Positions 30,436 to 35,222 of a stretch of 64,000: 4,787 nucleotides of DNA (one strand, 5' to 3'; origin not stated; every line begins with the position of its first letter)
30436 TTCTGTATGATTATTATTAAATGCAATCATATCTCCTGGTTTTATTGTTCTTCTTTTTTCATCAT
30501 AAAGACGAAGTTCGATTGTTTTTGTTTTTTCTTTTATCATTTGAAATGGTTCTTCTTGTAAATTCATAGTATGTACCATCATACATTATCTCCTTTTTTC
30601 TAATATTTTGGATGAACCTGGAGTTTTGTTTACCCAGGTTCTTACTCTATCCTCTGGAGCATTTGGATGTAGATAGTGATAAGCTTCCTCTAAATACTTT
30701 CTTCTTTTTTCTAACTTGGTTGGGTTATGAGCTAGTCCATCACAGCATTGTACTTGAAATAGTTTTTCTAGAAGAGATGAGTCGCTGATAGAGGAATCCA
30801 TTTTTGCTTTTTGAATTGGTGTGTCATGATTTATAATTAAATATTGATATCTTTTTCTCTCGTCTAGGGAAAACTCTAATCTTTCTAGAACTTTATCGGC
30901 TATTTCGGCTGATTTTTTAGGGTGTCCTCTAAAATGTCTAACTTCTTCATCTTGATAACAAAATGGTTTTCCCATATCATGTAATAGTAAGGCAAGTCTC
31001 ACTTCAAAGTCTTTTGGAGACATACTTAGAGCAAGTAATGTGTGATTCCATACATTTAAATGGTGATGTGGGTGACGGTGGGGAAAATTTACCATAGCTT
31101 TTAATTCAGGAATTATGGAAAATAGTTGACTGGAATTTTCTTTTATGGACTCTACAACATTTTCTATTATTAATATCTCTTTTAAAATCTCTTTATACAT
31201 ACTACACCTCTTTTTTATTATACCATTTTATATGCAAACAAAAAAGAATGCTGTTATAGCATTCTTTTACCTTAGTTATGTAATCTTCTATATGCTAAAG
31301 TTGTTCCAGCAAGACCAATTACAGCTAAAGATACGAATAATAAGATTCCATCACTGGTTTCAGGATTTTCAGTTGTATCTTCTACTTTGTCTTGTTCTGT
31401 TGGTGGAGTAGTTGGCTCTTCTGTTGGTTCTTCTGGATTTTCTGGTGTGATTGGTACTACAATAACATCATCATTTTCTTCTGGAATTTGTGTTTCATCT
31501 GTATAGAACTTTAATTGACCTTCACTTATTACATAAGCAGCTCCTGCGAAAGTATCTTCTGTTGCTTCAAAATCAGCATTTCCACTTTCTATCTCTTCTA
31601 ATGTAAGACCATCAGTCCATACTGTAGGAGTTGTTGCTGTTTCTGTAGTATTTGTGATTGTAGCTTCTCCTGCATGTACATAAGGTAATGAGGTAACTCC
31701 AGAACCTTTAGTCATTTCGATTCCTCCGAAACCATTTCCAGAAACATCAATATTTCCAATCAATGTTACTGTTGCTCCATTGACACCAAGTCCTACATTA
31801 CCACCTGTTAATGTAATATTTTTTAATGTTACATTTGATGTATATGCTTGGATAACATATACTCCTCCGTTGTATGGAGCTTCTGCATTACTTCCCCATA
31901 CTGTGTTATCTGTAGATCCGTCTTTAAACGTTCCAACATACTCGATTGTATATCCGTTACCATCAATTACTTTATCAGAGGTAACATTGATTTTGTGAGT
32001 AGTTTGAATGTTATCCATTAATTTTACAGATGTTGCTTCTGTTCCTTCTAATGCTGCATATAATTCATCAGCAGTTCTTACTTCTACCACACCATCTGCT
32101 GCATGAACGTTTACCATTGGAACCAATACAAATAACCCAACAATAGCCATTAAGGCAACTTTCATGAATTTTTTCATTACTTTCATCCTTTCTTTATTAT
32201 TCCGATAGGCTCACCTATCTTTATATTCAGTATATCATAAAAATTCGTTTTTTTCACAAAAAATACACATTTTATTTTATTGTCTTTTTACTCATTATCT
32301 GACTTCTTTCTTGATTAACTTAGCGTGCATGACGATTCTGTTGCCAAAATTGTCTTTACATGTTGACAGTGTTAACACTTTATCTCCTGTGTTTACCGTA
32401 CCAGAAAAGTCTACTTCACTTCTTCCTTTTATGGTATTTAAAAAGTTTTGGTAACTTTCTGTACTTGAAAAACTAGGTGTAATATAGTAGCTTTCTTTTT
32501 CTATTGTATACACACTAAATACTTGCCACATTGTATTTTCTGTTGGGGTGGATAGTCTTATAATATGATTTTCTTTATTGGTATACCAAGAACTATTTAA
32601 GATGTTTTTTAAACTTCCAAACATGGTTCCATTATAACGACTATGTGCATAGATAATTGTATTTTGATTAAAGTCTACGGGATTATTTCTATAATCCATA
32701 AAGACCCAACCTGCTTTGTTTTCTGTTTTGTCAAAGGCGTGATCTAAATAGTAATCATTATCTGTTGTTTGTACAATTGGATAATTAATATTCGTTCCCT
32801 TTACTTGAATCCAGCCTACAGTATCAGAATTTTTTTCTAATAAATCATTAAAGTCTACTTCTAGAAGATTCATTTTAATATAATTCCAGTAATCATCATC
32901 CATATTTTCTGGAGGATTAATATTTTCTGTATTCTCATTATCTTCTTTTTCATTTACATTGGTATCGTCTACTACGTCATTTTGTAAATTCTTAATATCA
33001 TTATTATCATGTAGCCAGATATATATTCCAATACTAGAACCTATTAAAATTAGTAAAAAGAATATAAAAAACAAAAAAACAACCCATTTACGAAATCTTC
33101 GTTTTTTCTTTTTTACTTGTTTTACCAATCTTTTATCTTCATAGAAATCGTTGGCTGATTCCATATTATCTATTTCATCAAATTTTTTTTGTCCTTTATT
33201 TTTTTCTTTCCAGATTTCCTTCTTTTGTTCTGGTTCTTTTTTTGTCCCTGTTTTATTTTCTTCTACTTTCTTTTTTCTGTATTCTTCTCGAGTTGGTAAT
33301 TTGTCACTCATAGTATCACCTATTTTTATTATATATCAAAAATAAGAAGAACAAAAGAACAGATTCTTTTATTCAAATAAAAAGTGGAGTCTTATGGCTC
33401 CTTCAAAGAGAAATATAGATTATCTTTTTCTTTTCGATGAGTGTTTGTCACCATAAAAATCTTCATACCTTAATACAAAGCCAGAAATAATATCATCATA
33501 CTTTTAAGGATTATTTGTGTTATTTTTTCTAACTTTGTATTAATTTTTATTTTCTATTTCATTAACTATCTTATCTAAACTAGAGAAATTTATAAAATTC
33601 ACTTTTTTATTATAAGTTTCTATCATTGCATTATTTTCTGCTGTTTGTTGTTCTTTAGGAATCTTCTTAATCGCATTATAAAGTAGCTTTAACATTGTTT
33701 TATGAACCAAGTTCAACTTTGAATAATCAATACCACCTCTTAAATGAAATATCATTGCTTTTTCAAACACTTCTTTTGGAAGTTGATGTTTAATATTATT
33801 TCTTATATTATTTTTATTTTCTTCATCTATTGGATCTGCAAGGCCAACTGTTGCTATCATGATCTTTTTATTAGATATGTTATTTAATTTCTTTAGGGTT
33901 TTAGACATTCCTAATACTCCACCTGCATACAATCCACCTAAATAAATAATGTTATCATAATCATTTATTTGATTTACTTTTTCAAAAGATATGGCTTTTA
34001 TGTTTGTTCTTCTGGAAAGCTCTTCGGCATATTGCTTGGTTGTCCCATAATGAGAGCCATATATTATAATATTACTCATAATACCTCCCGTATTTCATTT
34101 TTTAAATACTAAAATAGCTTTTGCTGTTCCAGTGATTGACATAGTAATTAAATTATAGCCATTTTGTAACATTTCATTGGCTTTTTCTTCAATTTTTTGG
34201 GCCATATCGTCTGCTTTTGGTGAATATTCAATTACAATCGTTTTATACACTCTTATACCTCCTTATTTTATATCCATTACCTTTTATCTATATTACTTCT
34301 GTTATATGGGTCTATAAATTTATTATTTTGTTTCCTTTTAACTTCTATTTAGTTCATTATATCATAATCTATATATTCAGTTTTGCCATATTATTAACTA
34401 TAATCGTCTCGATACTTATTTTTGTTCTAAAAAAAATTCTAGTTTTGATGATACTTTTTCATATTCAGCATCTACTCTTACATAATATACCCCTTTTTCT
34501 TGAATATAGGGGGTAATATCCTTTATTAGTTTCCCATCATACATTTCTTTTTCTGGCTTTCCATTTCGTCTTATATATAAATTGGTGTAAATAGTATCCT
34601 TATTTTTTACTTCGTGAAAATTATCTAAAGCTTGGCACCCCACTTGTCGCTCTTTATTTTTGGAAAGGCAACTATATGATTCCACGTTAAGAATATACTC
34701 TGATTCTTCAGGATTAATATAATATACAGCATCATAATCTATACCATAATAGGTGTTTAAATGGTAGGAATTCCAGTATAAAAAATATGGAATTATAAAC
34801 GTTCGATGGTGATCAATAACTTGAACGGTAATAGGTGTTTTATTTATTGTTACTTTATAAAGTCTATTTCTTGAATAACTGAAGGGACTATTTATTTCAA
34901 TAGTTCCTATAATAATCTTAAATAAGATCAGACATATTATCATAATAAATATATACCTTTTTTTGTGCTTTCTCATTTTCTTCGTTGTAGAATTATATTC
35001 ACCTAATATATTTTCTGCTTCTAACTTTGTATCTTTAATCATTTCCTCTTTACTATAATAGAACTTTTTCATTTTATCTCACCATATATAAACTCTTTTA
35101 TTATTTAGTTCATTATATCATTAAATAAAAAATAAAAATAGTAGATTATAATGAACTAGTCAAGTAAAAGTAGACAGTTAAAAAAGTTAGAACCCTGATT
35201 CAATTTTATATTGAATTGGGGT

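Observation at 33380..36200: Mobile-element debris: integrase halves on opposite strands, an in-frame integrase-N-terminus/IS3-OrfB chimera, and similar terminator hairpins at both flanks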

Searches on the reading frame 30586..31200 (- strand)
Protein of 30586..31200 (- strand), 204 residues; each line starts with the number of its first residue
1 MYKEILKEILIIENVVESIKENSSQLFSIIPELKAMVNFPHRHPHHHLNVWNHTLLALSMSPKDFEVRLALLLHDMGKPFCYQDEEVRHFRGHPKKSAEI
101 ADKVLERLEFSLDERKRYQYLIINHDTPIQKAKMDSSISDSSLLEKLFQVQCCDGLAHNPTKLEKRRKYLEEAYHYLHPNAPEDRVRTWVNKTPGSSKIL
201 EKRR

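Call 10: search_protein_families(library=pfam, proteins=[window:30586-31200:-], max_evalue=0.01)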
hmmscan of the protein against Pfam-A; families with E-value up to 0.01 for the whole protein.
window:30586-31200:- (204 aa): 1 family
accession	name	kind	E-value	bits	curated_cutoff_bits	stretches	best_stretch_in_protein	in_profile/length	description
PF01966.28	HD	-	8e-08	33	22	1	46-132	4-92/116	HD domain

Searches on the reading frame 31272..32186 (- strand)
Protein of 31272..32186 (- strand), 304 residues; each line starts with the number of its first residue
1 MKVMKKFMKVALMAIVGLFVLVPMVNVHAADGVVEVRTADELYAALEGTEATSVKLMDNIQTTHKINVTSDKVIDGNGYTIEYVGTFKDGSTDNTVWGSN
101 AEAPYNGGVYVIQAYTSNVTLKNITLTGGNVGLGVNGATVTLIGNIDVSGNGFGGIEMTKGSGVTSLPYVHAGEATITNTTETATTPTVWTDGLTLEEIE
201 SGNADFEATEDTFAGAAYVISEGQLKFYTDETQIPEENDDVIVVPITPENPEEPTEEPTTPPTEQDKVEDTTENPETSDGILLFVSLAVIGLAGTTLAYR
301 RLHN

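Call 10: search_protein_families(library=pfam, proteins=[window:31272-32186:-], max_evalue=0.01)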
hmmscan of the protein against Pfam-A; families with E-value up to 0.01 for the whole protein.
window:31272-32186:- (304 aa): 2 families
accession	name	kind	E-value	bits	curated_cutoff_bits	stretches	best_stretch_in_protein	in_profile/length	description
PF20585.4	Pectate_lyase_5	-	8.8e-11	42.5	24.3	1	34-131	2-93/126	Putative pectate lyase-like adhesive domain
PF13229.12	Beta_helix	-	0.0024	17.9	25.9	1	114-165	6-58/158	Right handed beta helix region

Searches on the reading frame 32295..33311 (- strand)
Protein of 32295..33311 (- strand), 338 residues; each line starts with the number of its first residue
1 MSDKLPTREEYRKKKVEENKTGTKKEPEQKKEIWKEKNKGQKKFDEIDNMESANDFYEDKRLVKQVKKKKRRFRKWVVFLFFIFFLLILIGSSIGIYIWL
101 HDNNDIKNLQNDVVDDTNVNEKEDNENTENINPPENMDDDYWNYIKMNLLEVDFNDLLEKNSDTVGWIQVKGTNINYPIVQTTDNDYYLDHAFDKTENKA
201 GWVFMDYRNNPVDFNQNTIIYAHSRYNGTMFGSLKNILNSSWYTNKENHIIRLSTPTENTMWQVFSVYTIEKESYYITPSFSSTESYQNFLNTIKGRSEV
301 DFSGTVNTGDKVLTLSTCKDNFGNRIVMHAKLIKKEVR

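Call 10: search_protein_families(library=pfam, proteins=[window:32295-33311:-], max_evalue=0.01)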
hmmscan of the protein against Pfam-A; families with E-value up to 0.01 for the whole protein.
window:32295-33311:- (338 aa): 1 family
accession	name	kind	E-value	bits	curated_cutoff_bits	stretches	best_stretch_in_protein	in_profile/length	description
PF04203.18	Sortase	-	9.5e-15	54.9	26.6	1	168-332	1-124/125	Sortase domain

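Call 12: find_encoding_contigs(protein=window:32295-33311:-, flank=10000, max_places=10)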
Protein window:32295-33311:- (338 aa): 9 contigs read that carry it; 4 places shown.
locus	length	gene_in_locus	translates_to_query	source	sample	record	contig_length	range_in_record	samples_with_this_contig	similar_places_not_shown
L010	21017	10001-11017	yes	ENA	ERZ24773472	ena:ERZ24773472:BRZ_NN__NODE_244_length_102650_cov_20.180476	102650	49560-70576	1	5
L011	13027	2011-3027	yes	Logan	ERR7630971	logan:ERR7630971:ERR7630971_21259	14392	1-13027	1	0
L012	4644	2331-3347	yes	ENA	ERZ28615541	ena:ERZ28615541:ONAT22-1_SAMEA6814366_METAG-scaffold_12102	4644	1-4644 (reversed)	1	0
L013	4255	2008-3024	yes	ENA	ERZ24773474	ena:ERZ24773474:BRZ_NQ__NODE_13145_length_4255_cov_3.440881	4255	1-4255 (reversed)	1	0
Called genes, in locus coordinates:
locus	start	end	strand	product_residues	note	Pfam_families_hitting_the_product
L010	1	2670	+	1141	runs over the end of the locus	PF01855:POR_N, PF17147:PFOR_II, PF01558:POR, PF10371:EKR, PF12838:Fer4_7 (weak), PF13183:Fer4_8, PF13187:Fer4_9 (weak), PF02775:TPP_enzyme_C, +2 more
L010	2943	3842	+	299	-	PF01553:Acyltransferase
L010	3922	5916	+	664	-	PF17191:RecG_wedge, PF04851:ResIII, PF00270:DEAD, PF00271:Helicase_C, PF19833:RecG_dom3_C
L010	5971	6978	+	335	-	PF00583:Acetyltransf_1, PF13673:Acetyltransf_10, PF13508:Acetyltransf_7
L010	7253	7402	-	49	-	-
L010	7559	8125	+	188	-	PF00665:rve (weak), PF13683:rve_3, PF13333:rve_2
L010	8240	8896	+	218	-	-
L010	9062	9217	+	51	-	-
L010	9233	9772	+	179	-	PF12724:Flavodoxin_5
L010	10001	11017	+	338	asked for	PF04203:Sortase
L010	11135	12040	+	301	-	PF20585:Pectate_lyase_5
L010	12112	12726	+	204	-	PF01966:HD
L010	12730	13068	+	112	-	PF04266:ASCH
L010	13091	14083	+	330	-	PF00535:Glycos_transf_2, PF10111:Glyco_tranf_2_2, PF13641:Glyco_tranf_2_3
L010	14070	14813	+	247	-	PF02146:SIR2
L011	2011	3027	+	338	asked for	PF04203:Sortase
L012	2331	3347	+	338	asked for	PF04203:Sortase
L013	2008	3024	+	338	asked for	PF04203:Sortase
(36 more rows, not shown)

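Call 65: search_protein_families(library=ncbifam, proteins=[window:32295-33311:-], max_evalue=0.001)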
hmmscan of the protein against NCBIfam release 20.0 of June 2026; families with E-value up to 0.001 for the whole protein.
window:32295-33311:- (338 aa): 4 families
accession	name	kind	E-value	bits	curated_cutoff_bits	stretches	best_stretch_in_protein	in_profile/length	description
TIGR03064.1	sortase_srtB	equivalog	2.3e-50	171.1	153.75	1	152-323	60-229/235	class B sortase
NF040525.1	SrtB_LPKTxSAVK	exception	5.4e-21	74.7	200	1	123-321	23-226/261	class B sortase, LPKTxAVK-specific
NF007061.0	PRK09506.1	equivalog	0.00052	17.9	1120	1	24-98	12-85/825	bifunctional glycosyl transferase/transpeptidase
NF038277.1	accessory_MacP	equivalog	0.00097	19.5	45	1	1-90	1-91/98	cell wall synthase accessory phosphoprotein MacP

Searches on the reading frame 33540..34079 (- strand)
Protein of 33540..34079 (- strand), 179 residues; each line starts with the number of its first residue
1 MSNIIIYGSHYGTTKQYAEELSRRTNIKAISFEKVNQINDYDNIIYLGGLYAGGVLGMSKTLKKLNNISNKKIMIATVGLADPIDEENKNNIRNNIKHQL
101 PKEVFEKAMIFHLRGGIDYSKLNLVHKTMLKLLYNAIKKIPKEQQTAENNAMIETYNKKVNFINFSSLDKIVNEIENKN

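Call 10: search_protein_families(library=pfam, proteins=[window:33540-34079:-], max_evalue=0.01)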
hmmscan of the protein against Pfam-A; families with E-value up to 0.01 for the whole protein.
window:33540-34079:- (179 aa): 3 families
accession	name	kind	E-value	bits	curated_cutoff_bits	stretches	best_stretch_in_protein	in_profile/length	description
PF12724.12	Flavodoxin_5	-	1.8e-22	80.7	27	1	4-136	1-137/145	Flavodoxin domain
PF12641.12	Flavodoxin_3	-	9.9e-06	25.9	27.5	1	5-120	2-116/160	Flavodoxin domain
PF00258.30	Flavodoxin_1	-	0.0037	17.9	25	1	5-41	1-36/143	Flavodoxin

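Call 65: search_protein_families(library=ncbifam, proteins=[window:33540-34079:-], max_evalue=0.001)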
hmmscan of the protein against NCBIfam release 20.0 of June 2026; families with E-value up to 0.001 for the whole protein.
window:33540-34079:- (179 aa): 1 family
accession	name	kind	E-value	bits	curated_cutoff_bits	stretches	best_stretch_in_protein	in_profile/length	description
NF045594.1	flavodox_BilS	equivalog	3.4e-05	23.8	155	1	5-115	3-111/160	flavodoxin family protein BilS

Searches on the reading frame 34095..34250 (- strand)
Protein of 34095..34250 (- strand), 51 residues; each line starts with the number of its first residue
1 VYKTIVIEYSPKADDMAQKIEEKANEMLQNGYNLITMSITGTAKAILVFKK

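Call 10: search_protein_families(library=pfam, proteins=[window:34095-34250:-], max_evalue=0.01)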
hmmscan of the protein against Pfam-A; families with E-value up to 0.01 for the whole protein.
window:34095-34250:- (51 aa): 0 families

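Call 65: search_protein_families(library=ncbifam, proteins=[window:34095-34250:-], max_evalue=0.001)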
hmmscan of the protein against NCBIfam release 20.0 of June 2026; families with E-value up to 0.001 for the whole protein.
window:34095-34250:- (51 aa): 0 families

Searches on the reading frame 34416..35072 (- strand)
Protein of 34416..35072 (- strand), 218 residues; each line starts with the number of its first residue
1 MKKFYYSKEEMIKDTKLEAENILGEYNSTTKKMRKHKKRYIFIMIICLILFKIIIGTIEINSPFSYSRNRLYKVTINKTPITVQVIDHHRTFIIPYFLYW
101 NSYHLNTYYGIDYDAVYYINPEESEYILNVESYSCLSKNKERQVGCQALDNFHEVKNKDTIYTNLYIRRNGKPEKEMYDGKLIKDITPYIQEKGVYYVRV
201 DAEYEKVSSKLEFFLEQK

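Call 10: search_protein_families(library=pfam, proteins=[window:34416-35072:-], max_evalue=0.01)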
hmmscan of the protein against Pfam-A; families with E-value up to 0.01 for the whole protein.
window:34416-35072:- (218 aa): 0 families

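Call 52: find_homologous_proteins(query=window:34416-35072:-)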
Query window:34416-35072:- (218 aa): 16 proteins with E <= 0.001 among 106 candidates.
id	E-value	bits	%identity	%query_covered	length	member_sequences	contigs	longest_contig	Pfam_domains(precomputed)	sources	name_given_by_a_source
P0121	5.7e-125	433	90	100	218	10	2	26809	-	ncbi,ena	-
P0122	8.3e-125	433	90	100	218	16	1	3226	-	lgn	-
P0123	1.5e-108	379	76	100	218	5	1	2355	-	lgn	-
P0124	1.9e-108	379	78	100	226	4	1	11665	-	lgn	-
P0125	4.1e-108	378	77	100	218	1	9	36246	-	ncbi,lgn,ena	-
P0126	2.8e-106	372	76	100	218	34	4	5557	-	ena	-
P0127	5.8e-104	364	74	100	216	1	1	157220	-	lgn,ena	-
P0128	2.0e-102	359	71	100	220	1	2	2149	-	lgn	-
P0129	6.4e-102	358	72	100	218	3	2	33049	-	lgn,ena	-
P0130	2.5e-100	353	71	100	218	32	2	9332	-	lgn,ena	-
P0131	1.1e-96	341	67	100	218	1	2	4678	-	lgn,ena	-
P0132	6.1e-77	276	77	72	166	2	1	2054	-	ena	-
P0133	3.5e-71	257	55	100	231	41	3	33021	-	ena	-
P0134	1.7e-69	252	87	61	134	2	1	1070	-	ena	-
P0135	3.3e-52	195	44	98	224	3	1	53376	-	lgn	-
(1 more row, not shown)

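Call 53: find_encoding_contigs(protein=P0127, flank=6000, max_places=2)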
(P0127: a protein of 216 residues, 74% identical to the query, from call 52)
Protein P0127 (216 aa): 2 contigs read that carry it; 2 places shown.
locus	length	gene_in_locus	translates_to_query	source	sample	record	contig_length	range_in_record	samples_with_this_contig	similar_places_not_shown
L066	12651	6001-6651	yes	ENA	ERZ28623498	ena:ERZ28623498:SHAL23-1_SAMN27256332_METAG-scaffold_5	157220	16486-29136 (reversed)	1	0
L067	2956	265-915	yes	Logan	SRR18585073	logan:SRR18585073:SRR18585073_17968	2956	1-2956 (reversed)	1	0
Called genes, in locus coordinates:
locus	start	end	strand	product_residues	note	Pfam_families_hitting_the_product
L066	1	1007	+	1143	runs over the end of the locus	PF01855:POR_N, PF17147:PFOR_II, PF01558:POR, PF10371:EKR, PF12838:Fer4_7 (weak), PF13183:Fer4_8, PF13187:Fer4_9 (weak), PF02775:TPP_enzyme_C, +2 more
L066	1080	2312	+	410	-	PF02073:Peptidase_M29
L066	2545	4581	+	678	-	PF17191:RecG_wedge, PF00270:DEAD, PF04851:ResIII, PF07517:SecA_DEAD (faint), PF00271:Helicase_C, PF19833:RecG_dom3_C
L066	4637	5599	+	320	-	PF00583:Acetyltransf_1, PF13673:Acetyltransf_10 (weak), PF13508:Acetyltransf_7 (weak)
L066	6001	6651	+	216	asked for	-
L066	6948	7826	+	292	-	-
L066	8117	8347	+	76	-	-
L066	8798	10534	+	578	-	PF00664:ABC_membrane, PF00005:ABC_tran, PF02463:SMC_N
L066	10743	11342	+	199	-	-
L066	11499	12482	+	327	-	PF00005:ABC_tran, PF13476:AAA_23 (weak), PF13304:AAA_21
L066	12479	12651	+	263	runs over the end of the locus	-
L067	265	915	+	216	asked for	-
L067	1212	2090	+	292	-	-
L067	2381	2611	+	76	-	-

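Call 54: find_encoding_contigs(protein=P0133, flank=6000, max_places=2)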
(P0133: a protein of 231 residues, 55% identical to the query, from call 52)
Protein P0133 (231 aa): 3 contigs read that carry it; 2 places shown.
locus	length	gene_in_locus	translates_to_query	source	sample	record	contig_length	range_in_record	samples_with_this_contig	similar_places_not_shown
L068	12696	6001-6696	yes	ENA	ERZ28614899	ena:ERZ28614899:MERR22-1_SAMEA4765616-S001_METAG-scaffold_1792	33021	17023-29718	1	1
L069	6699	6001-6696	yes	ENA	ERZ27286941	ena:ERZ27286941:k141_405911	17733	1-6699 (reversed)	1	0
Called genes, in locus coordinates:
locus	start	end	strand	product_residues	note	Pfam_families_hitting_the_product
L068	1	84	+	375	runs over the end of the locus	PF01391:Collagen, PF18573:BclA_C (weak)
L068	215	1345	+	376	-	PF12323:HTH_OrfB_IS605, PF01385:OrfB_IS605, PF07282:Cas12f1-like_TNB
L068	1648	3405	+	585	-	-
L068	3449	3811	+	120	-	-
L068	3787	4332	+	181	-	-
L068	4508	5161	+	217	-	PF00302:CAT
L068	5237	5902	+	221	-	PF03483:B3_4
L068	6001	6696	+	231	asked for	-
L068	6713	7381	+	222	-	PF03167:UDG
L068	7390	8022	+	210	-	PF02224:Cytidylate_kin, PF13189:Cytidylate_kin2 (weak)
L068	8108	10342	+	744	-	PF00005:ABC_tran, PF02463:SMC_N, PF13304:AAA_21 (faint)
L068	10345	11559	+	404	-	-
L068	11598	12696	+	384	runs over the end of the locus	PF02687:FtsX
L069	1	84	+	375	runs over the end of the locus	PF01391:Collagen, PF18573:BclA_C (weak)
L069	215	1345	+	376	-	PF12323:HTH_OrfB_IS605, PF01385:OrfB_IS605, PF07282:Cas12f1-like_TNB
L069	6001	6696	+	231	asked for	-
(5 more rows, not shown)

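Call 55: find_encoding_contigs(protein=P0135, flank=6000, max_places=2)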
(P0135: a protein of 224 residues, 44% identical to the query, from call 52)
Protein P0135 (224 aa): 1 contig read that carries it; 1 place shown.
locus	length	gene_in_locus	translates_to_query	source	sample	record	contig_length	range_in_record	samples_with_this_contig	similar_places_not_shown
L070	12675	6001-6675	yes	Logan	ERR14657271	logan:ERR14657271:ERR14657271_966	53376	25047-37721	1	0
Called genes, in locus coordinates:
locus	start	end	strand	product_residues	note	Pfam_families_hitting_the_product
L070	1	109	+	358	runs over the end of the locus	-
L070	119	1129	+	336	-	PF00106:adh_short (weak), PF01073:3Beta_HSD, PF01370:Epimerase, PF02719:Polysacc_synt_2, PF04321:RmlD_sub_bind, PF07993:NAD_binding_4 (weak), PF16363:GDP_Man_Dehyd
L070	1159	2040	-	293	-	-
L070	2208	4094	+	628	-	PF02518:HATPase_c (weak), PF13589:HATPase_c_3, PF00183:HSP90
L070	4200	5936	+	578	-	PF00664:ABC_membrane, PF00005:ABC_tran, PF02463:SMC_N (weak)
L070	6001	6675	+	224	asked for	-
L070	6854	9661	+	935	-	-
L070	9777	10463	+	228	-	PF12796:Ank_2 (faint), PF13637:Ank_4 (faint), PF13857:Ank_5 (faint)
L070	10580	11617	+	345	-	PF00535:Glycos_transf_2, PF10111:Glyco_tranf_2_2, PF13641:Glyco_tranf_2_3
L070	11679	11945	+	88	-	-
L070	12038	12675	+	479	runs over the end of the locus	PF00919:UPF0004, PF04055:Radical_SAM, PF01938:TRAM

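Call 65: search_protein_families(library=ncbifam, proteins=[window:34416-35072:-, L066:6948-7826:+], max_evalue=0.001)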
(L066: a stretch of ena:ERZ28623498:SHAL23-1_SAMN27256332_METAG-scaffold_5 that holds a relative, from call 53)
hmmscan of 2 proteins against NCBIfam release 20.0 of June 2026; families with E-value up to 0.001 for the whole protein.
window:34416-35072:- (218 aa): 0 families

L066:6948-7826:+ (292 aa): 0 families
